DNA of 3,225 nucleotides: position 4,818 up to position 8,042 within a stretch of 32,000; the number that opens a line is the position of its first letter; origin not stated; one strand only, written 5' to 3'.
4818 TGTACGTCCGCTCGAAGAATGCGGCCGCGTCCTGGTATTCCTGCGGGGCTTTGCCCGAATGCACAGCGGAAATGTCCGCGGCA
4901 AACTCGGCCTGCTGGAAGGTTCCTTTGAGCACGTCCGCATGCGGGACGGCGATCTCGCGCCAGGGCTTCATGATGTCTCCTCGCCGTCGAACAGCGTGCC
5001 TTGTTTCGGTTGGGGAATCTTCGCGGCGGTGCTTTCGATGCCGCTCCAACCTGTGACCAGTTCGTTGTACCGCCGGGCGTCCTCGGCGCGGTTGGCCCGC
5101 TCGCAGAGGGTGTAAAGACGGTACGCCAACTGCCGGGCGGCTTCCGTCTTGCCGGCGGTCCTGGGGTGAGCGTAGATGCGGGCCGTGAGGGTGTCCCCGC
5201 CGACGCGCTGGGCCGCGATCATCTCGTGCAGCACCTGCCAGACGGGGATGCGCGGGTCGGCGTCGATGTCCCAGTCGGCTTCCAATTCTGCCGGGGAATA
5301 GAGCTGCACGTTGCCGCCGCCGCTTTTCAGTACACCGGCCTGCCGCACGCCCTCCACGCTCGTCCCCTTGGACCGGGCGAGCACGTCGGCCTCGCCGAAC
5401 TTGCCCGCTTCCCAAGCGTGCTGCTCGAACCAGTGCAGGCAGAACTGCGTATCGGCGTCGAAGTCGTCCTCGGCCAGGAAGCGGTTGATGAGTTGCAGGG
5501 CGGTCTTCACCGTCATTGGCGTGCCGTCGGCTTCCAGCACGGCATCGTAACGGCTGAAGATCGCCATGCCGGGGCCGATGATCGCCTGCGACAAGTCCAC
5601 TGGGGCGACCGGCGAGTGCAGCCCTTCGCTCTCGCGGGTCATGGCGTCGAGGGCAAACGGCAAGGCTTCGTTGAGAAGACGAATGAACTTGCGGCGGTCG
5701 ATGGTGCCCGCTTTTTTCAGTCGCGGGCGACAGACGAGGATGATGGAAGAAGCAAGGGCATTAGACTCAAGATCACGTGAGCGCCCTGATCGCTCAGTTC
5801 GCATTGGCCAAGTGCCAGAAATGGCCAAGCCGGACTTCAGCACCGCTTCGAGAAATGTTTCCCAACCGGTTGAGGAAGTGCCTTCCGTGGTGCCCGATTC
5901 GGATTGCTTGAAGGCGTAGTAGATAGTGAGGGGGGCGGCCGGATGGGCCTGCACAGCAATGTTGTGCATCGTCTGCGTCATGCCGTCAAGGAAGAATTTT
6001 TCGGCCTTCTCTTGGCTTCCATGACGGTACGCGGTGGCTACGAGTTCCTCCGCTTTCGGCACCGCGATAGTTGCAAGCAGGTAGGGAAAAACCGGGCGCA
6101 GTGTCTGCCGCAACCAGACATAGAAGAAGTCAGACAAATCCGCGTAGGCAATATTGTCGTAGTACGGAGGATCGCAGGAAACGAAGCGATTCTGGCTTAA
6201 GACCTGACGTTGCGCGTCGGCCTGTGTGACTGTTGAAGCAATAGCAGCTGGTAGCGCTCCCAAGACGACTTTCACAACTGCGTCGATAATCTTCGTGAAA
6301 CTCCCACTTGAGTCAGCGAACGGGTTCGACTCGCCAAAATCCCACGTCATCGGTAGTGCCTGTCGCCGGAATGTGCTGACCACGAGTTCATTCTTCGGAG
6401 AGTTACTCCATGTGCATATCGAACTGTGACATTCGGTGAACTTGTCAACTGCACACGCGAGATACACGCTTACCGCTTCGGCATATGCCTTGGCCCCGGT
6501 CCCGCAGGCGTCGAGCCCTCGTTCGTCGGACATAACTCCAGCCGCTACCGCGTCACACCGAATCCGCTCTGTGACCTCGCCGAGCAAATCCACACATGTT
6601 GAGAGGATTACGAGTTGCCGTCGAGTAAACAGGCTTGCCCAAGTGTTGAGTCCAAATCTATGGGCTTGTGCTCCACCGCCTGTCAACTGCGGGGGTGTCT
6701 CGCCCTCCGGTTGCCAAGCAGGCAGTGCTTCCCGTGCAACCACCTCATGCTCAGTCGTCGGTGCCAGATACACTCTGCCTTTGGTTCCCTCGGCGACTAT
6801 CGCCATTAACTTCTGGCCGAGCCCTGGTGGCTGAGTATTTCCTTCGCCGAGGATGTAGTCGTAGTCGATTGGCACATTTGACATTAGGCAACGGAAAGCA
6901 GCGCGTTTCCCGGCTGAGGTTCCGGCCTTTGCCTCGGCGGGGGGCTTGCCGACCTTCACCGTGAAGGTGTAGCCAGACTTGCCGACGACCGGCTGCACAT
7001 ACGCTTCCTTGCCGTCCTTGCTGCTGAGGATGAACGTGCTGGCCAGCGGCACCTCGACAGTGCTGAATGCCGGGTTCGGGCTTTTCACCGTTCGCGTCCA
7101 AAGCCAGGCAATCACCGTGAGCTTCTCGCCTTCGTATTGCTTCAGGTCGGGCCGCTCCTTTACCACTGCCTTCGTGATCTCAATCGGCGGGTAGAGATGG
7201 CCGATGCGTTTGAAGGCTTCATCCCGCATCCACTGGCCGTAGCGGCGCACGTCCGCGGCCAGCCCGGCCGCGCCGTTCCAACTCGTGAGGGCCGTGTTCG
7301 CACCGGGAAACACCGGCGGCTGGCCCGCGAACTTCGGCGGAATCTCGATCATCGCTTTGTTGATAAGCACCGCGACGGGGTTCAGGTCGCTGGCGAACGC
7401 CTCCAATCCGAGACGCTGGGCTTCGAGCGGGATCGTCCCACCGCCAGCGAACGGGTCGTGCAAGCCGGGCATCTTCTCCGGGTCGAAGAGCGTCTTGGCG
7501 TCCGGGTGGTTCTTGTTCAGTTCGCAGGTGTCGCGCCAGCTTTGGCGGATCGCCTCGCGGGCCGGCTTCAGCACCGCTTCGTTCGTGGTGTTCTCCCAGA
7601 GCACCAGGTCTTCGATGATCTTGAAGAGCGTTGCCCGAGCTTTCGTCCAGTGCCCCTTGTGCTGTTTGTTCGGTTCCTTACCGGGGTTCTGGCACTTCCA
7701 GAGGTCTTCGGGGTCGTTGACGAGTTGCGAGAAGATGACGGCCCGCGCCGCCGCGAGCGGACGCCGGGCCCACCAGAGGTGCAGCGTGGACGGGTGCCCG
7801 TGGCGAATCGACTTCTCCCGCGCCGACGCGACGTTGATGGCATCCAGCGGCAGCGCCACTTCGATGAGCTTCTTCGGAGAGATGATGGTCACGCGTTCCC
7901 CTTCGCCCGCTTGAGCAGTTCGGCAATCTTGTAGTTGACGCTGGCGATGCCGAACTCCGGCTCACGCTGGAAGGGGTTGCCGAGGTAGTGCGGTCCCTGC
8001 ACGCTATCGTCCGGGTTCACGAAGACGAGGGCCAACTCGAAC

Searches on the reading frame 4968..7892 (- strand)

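Call 6: search_protein_families(library=pfam, proteins=[window:4968-7892:-], max_evalue=0.01)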
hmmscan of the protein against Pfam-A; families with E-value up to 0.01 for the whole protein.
window:4968-7892:- (974 aa): 3 families
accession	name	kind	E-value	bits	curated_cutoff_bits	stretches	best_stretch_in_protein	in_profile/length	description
PF06634.17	DUF1156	-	2.9e-26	91.8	24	1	13-77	1-65/73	Protein of unknown function (DUF1156)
PF02086.21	MethyltransfD12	-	6.9e-05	23.1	22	1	139-183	19-63/253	D12 class N6 adenine-specific DNA methyltransferase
PF01170.24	UPF0020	-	0.0043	17.2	22.3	0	144-165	32-53/197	RMKL-like, methyltransferase domain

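Call 7: search_protein_families(library=padloc, proteins=[window:4968-7892:-], max_evalue=0.001)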
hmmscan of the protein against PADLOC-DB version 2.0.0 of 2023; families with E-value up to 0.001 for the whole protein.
window:4968-7892:- (974 aa): 10 families
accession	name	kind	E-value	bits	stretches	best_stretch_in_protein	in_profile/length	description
PDLC00660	HmaB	-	0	1562.4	1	2-965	4-963/967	DNA-adenine methylase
PDLC00661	HmaB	-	0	1424.4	1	2-959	3-962/973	DNA-adenine methylase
PDLC03233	MTase_II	-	3.3e-31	106.6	2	446-800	373-715/731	Type II methyltransferase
PDLC03352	MTase_II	-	8e-27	91.5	2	416-600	413-598/1023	Type II methyltransferase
PDLC02189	DUF1156_MTase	-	1.6e-24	84.2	2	480-731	468-686/944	-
PDLC03314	MTase_II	-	1e-12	45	2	141-178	164-201/944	Type II methyltransferase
PDLC03322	MTase_II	-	3.9e-06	24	1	143-180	67-104/446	Type II methyltransferase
PDLC03364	MTase_II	-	0.00019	18.5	1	138-183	57-101/380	Type II methyltransferase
PDLC03319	MTase_II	-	0.00051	17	0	144-184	27-67/503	Type II methyltransferase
PDLC03367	MTase_II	-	0.00059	16.3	0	145-187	46-87/633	Type II methyltransferase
